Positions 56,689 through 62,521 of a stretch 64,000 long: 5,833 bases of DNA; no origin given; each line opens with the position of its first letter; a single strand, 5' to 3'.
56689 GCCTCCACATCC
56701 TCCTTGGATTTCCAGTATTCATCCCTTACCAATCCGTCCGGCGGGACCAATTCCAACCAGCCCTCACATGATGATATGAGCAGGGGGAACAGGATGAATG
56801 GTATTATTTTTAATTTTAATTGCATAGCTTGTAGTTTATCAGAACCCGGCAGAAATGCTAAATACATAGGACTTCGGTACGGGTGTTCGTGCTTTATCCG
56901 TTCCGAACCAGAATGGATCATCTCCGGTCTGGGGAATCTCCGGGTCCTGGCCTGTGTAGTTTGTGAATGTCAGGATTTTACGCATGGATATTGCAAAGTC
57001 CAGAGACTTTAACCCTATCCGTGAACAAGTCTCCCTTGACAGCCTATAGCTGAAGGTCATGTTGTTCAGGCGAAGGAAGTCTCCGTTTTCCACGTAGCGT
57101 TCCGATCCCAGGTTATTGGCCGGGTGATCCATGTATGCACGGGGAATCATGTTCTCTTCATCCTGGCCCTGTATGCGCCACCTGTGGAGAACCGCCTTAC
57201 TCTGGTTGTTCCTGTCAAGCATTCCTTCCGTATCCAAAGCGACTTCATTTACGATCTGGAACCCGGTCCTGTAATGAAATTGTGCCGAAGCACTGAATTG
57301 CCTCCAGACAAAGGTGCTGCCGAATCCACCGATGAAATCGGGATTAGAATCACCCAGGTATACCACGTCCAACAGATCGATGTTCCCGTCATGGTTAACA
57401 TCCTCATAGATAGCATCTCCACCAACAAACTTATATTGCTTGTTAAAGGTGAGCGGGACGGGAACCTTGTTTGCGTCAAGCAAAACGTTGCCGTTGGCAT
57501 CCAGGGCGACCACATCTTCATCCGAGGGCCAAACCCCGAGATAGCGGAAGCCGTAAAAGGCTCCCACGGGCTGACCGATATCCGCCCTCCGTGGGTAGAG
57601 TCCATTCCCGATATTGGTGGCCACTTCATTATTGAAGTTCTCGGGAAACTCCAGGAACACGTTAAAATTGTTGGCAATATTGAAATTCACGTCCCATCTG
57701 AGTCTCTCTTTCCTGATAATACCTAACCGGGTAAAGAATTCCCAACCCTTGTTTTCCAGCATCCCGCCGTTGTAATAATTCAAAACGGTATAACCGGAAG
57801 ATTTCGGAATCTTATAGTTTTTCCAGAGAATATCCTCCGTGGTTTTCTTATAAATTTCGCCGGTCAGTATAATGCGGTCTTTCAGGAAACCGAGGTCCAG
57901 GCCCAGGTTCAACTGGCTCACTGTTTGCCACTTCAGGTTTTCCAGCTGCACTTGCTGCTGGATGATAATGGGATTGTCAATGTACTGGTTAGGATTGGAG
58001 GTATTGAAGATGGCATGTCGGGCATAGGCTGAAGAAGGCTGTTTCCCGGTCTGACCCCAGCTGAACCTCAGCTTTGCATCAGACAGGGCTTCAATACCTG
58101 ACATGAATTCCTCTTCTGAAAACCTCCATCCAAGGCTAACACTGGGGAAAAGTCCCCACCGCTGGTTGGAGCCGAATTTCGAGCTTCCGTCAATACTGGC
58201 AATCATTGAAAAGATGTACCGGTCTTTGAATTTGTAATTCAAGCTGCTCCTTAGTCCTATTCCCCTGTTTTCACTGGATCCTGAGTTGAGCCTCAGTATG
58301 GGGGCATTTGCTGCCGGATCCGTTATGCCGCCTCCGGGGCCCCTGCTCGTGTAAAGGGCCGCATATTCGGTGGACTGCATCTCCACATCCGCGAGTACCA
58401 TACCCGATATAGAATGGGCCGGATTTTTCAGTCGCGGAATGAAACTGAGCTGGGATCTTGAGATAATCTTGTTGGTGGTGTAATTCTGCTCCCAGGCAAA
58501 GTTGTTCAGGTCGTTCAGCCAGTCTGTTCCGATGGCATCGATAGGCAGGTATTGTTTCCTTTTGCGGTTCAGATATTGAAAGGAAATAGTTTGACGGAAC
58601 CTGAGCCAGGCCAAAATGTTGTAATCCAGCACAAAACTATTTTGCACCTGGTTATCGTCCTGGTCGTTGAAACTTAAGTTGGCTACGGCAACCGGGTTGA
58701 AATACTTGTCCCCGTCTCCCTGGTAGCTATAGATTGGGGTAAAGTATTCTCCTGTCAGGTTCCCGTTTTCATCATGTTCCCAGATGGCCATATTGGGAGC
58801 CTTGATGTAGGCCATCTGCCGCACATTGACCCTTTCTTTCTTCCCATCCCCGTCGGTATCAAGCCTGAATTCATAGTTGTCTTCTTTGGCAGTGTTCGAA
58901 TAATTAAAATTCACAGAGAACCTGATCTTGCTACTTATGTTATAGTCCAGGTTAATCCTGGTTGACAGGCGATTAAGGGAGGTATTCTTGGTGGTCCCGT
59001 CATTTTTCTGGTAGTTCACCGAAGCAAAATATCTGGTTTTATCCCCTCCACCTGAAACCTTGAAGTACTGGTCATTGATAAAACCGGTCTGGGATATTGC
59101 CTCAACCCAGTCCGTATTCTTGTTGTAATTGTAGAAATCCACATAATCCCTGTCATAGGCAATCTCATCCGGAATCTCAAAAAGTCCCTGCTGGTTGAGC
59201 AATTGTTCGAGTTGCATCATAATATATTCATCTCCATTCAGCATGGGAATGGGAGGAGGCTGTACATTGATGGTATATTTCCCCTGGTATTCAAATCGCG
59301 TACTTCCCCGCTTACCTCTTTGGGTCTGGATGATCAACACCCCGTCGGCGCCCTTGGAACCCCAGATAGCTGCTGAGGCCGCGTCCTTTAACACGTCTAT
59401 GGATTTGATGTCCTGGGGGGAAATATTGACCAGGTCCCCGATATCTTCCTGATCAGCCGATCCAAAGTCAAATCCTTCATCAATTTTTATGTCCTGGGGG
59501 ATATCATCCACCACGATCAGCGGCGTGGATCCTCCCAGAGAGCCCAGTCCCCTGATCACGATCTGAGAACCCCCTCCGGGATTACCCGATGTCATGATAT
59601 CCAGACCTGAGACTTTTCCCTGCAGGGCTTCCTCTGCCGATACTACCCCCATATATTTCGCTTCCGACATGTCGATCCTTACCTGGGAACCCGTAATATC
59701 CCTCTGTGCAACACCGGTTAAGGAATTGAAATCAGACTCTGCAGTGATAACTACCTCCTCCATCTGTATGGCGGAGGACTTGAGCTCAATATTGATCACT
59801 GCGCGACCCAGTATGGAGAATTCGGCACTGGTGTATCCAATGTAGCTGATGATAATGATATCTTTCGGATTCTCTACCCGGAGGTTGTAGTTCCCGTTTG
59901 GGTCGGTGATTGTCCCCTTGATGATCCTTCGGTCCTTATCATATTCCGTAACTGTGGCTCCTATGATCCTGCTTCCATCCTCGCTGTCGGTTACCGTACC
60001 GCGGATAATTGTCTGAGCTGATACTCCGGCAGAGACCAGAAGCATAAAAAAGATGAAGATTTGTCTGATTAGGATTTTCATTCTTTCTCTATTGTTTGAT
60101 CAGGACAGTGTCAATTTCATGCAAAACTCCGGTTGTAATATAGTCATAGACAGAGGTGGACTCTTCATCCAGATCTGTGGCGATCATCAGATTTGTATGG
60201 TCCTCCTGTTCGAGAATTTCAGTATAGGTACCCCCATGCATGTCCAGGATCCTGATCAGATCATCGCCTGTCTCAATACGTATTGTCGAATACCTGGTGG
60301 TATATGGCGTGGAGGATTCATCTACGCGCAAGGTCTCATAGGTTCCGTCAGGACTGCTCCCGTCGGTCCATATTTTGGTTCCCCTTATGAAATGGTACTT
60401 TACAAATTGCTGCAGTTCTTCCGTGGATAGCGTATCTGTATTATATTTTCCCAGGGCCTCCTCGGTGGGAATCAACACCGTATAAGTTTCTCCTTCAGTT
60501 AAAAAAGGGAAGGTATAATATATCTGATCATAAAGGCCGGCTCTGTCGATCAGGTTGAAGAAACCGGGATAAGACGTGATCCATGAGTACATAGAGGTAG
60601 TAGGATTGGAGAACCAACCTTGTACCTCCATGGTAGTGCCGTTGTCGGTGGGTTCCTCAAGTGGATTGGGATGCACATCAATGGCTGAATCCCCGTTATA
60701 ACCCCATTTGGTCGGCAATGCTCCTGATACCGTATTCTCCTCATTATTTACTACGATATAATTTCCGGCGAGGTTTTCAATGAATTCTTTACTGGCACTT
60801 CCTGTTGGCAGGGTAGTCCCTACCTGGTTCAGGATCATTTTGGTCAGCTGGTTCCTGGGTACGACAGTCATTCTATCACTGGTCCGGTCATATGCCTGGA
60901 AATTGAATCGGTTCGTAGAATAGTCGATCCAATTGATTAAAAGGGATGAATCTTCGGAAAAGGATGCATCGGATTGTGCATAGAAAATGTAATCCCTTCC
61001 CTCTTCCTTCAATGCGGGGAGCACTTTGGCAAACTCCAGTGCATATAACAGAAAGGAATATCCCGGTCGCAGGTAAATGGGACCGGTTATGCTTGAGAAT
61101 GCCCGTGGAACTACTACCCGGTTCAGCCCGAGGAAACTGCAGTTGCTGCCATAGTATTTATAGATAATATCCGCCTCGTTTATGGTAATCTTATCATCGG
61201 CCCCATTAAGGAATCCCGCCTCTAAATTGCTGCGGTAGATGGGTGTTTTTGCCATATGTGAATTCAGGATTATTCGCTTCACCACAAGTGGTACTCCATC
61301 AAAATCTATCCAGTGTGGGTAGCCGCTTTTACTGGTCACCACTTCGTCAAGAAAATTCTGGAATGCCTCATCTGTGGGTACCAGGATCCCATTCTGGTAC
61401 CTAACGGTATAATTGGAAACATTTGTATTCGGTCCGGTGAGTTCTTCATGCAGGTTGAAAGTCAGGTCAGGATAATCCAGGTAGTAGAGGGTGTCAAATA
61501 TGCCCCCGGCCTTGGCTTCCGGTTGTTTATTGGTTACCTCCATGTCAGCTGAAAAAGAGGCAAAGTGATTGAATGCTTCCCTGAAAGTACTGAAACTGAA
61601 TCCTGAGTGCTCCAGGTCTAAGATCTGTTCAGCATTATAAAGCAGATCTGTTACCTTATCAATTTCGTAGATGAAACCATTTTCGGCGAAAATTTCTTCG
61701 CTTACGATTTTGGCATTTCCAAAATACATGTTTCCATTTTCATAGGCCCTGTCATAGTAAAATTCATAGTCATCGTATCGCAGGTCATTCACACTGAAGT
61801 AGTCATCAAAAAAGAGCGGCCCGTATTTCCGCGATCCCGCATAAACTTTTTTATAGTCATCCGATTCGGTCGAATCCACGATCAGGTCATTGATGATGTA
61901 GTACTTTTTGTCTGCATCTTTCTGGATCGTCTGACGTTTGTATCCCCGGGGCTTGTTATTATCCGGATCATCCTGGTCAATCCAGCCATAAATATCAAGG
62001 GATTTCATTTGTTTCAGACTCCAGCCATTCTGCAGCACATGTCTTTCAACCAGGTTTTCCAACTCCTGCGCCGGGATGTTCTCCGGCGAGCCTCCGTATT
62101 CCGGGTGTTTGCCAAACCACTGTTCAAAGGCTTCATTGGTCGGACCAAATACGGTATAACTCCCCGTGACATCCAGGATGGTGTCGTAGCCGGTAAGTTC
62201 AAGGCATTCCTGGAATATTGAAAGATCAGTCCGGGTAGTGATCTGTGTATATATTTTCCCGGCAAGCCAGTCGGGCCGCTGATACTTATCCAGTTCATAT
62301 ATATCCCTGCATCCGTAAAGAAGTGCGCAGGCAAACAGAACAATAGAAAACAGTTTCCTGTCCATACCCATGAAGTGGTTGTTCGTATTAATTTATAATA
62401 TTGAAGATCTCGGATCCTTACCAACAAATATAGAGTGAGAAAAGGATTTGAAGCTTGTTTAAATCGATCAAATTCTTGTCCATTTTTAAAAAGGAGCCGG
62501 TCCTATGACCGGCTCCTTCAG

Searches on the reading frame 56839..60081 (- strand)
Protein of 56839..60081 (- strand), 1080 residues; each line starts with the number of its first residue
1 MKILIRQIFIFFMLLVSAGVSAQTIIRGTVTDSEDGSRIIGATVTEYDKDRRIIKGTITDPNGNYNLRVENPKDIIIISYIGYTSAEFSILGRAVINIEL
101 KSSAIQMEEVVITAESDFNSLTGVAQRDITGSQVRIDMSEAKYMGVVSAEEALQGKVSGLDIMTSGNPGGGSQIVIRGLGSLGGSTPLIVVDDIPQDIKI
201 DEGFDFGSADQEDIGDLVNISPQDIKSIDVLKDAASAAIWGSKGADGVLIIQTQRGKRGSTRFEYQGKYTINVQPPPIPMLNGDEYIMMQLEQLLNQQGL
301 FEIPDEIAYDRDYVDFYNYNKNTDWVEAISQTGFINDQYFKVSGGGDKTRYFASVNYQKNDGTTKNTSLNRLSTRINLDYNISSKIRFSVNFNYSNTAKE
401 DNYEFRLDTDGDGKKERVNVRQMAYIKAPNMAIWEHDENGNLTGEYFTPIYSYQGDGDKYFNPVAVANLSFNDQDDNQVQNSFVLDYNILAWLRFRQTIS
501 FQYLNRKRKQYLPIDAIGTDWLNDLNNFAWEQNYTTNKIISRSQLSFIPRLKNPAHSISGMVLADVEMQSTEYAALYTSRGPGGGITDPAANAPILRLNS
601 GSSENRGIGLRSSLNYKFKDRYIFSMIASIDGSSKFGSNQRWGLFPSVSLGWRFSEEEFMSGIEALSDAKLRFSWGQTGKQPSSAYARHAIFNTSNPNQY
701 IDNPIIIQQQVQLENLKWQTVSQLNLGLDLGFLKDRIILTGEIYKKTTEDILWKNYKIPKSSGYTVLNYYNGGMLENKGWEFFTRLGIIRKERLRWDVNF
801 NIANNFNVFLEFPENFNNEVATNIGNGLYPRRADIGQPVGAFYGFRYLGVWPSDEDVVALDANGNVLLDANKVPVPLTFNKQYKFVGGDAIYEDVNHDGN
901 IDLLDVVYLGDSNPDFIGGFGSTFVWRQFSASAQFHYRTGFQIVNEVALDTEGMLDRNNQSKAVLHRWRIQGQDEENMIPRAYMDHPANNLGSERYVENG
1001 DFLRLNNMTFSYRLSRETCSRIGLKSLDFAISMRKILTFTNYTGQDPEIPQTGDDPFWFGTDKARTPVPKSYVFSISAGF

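Call 46: search_protein_families(library=pfam, proteins=[window:56839-60081:-], max_evalue=0.0001)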
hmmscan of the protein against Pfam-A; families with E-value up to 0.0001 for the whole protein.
window:56839-60081:- (1080 aa): 3 families
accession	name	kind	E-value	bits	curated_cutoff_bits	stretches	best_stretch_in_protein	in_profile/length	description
PF07715.20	Plug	-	3.7e-15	56.8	23.9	1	126-248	2-107/107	TonB-dependent Receptor Plug Domain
PF13715.12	CarbopepD_reg_2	-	1.4e-14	54.3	32.2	1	26-112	1-88/88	CarboxypepD_reg-like domain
PF13620.12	CarboxypepD_reg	-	4.5e-10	40.2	32.3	1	26-89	2-65/82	Carboxypeptidase regulatory-like domain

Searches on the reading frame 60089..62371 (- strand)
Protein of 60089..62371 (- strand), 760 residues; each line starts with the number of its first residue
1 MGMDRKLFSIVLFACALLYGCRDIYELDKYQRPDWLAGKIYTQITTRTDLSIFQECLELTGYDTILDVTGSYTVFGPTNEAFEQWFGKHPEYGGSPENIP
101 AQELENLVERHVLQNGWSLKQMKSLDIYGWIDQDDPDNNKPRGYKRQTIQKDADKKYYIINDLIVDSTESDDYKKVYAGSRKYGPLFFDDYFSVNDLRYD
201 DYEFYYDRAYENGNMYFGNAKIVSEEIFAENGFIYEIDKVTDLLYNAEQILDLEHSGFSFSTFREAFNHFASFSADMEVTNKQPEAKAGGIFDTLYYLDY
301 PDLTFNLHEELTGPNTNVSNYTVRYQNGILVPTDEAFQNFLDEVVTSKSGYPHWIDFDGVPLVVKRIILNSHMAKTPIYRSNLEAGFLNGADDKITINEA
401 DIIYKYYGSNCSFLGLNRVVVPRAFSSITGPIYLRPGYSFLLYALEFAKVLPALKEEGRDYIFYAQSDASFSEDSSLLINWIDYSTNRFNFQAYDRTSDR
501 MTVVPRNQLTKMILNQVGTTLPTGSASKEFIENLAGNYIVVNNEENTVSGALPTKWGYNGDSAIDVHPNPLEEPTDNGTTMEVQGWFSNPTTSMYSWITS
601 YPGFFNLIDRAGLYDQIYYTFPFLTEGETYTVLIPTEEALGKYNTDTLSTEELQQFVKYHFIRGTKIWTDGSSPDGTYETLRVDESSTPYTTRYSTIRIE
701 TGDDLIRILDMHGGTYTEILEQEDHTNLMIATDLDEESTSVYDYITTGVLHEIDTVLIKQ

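Call 46: search_protein_families(library=pfam, proteins=[window:60089-62371:-], max_evalue=0.0001)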
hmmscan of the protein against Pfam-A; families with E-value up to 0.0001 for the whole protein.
window:60089-62371:- (760 aa): 1 family
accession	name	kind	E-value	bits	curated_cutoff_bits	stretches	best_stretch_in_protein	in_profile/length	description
PF02469.27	Fasciclin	-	2.5e-25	89.5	22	2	49-125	2-75/123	Fasciclin domain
